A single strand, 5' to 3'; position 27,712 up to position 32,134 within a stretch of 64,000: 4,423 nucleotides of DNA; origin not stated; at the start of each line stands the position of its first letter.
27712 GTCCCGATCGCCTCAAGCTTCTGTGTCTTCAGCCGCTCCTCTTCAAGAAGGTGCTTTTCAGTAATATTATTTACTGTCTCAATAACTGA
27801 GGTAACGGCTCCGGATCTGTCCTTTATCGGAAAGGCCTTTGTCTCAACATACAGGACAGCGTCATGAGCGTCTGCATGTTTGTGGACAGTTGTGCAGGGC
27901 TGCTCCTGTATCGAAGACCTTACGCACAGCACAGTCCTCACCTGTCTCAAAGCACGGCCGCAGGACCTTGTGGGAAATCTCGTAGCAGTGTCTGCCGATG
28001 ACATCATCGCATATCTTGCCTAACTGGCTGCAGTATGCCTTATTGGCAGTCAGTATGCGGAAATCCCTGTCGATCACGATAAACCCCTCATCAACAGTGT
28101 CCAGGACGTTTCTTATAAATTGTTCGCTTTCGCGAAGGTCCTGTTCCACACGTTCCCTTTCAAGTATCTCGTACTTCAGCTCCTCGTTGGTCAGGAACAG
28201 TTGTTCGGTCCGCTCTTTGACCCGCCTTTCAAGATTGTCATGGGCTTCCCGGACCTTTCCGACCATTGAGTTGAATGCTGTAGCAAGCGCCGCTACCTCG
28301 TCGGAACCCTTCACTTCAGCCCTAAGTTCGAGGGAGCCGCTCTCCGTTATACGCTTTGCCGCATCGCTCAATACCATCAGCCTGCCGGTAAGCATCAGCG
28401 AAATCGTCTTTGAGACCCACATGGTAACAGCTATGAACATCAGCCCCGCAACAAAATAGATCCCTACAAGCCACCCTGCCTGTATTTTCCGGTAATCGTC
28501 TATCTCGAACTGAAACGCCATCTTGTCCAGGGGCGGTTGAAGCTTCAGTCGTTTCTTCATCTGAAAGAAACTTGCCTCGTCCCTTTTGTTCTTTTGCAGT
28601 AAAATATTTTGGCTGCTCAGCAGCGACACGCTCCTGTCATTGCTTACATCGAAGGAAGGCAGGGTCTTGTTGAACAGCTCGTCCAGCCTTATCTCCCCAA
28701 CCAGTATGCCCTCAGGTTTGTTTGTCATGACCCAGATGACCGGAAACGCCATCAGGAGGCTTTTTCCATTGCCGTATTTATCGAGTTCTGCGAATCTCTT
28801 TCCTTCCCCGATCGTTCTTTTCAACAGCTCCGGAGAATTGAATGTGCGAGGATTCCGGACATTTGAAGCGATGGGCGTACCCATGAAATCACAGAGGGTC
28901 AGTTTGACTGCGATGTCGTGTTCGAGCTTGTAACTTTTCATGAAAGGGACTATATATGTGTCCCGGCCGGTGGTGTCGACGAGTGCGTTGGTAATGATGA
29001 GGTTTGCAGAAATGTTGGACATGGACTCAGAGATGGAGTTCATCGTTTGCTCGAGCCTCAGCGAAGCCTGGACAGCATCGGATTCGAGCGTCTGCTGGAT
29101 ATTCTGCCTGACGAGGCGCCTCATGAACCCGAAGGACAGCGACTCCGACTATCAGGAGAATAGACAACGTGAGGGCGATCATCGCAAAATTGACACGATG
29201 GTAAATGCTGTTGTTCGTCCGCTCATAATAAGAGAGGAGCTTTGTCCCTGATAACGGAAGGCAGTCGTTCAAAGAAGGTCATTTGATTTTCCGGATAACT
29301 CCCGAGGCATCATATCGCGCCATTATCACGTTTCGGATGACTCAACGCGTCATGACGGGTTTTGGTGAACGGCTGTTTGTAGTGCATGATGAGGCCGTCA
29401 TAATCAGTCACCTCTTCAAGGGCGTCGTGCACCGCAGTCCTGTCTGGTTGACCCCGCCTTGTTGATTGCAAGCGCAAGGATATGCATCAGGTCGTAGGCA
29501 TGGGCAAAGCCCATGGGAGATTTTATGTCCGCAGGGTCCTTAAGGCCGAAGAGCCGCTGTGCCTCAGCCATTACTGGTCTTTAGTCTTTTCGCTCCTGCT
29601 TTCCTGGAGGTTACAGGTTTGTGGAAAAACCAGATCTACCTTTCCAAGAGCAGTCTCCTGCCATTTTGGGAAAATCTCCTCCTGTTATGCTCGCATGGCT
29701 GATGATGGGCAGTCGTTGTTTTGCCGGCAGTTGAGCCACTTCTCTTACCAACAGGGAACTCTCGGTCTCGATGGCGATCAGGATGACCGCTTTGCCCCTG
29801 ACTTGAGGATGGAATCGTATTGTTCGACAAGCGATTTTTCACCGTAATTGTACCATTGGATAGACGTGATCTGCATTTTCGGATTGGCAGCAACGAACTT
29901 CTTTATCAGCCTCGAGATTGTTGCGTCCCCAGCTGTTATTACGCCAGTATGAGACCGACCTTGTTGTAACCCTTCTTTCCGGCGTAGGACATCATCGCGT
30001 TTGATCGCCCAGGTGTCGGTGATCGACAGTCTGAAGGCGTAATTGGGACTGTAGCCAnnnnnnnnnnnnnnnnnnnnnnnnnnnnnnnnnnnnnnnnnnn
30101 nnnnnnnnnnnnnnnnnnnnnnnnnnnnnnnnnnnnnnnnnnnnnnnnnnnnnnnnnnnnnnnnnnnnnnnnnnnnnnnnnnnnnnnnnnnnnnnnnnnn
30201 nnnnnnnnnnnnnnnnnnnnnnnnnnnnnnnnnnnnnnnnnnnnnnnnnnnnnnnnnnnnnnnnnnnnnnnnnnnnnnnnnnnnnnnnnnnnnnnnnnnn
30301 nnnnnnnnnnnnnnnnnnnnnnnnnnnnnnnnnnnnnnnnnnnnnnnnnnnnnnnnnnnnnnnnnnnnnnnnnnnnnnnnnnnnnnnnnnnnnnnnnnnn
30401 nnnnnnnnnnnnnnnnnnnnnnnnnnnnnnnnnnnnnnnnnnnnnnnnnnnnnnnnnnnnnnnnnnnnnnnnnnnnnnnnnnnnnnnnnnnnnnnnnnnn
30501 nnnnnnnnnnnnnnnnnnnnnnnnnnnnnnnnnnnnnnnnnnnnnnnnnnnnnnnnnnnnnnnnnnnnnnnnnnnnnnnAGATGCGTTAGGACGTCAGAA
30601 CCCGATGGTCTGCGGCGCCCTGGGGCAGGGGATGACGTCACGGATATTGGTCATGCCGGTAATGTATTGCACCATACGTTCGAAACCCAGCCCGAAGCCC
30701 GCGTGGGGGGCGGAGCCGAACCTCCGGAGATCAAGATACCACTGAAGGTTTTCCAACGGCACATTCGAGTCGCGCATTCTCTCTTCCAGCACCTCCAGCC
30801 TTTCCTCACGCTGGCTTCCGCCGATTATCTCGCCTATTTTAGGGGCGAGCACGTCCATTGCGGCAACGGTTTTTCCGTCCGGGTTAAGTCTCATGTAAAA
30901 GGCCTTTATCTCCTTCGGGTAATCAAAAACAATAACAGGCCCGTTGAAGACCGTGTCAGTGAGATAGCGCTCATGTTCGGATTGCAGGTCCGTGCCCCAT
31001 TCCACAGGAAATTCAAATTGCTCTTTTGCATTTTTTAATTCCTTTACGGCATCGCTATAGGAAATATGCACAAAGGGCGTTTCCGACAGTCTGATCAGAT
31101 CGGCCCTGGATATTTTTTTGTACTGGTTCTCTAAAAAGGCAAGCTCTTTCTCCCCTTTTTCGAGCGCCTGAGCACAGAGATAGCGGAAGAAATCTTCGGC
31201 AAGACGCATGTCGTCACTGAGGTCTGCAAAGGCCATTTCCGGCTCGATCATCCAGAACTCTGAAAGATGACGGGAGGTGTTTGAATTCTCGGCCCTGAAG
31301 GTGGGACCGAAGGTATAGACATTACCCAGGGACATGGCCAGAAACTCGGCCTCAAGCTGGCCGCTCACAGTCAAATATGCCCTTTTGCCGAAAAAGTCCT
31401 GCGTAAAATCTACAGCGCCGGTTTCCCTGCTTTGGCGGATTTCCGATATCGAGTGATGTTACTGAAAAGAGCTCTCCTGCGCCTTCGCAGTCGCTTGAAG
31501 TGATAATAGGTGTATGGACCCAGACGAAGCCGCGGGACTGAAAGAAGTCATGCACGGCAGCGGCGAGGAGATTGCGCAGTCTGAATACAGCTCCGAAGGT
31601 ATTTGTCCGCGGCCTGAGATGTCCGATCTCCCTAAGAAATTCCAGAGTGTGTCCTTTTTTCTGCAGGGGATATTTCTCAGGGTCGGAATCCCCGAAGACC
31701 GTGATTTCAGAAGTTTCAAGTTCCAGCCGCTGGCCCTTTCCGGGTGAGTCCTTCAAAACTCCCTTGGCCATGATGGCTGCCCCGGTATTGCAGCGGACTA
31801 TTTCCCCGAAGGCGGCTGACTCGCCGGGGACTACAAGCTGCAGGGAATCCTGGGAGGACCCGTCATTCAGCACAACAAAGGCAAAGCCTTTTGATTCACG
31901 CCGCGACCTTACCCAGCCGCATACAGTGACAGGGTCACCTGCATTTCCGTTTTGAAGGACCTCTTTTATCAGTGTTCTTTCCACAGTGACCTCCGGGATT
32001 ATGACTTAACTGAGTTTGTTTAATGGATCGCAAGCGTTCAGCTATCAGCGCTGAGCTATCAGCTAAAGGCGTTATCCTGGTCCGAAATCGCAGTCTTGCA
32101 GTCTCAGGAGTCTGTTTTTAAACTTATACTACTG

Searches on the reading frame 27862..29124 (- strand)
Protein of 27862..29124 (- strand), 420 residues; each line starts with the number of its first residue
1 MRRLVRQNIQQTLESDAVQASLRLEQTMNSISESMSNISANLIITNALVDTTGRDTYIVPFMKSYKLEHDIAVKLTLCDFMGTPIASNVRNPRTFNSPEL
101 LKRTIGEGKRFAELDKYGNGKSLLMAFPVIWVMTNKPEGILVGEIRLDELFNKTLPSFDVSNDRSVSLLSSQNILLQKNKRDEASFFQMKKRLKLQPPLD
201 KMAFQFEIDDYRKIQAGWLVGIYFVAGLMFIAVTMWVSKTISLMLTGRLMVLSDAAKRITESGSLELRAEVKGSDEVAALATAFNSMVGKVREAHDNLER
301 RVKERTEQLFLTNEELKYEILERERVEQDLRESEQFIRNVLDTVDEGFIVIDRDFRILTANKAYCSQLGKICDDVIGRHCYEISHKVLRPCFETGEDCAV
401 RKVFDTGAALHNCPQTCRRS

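Call 26: search_protein_families(library=pfam, proteins=[window:27862-29124:-], max_evalue=0.001)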
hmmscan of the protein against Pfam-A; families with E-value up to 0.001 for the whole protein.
window:27862-29124:- (420 aa): 6 families
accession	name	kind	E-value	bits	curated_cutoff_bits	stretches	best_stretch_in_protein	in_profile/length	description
PF00672.30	HAMP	-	7.6e-09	36.2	25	1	248-292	9-52/53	HAMP domain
PF08448.16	PAS_4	-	2.3e-07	31.5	23.1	1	341-412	1-68/110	PAS fold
PF13188.13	PAS_8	-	8.9e-07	29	21.8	1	336-379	2-42/65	PAS domain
PF00989.32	PAS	-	1.1e-06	29.1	22.6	1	336-382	2-48/113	PAS fold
PF02743.24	dCache_1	-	3e-05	24.1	45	1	5-191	3-199/240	Cache domain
PF13426.13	PAS_9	-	0.00012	22.8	27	1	346-408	2-57/103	PAS domain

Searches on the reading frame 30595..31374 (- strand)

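Call 25: search_protein_families(library=pfam, proteins=[window:30595-31374:-], max_evalue=0.001)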
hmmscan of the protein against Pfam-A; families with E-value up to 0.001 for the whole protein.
window:30595-31374:- (259 aa): 1 family
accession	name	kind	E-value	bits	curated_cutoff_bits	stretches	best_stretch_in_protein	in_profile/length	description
PF00152.25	tRNA-synt_2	-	5.7e-50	170.6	25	1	2-252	76-306/308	tRNA synthetases class II (D, K and N)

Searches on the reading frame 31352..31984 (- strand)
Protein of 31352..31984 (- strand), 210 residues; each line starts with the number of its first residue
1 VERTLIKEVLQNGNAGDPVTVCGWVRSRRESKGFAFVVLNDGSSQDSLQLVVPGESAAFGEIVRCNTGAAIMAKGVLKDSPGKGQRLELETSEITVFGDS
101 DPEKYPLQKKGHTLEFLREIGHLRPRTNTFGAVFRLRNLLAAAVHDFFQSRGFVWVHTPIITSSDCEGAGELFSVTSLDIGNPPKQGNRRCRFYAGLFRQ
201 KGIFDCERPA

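Call 25: search_protein_families(library=pfam, proteins=[window:31352-31984:-], max_evalue=0.001)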
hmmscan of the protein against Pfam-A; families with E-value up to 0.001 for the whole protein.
window:31352-31984:- (210 aa): 2 families
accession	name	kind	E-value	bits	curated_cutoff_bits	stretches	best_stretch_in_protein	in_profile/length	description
PF01336.31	tRNA_anti-codon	-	4.3e-12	46.2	27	1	19-96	1-74/75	OB-fold nucleic acid binding domain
PF00152.25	tRNA-synt_2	-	8.3e-08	32.1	25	1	121-177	9-65/308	tRNA synthetases class II (D, K and N)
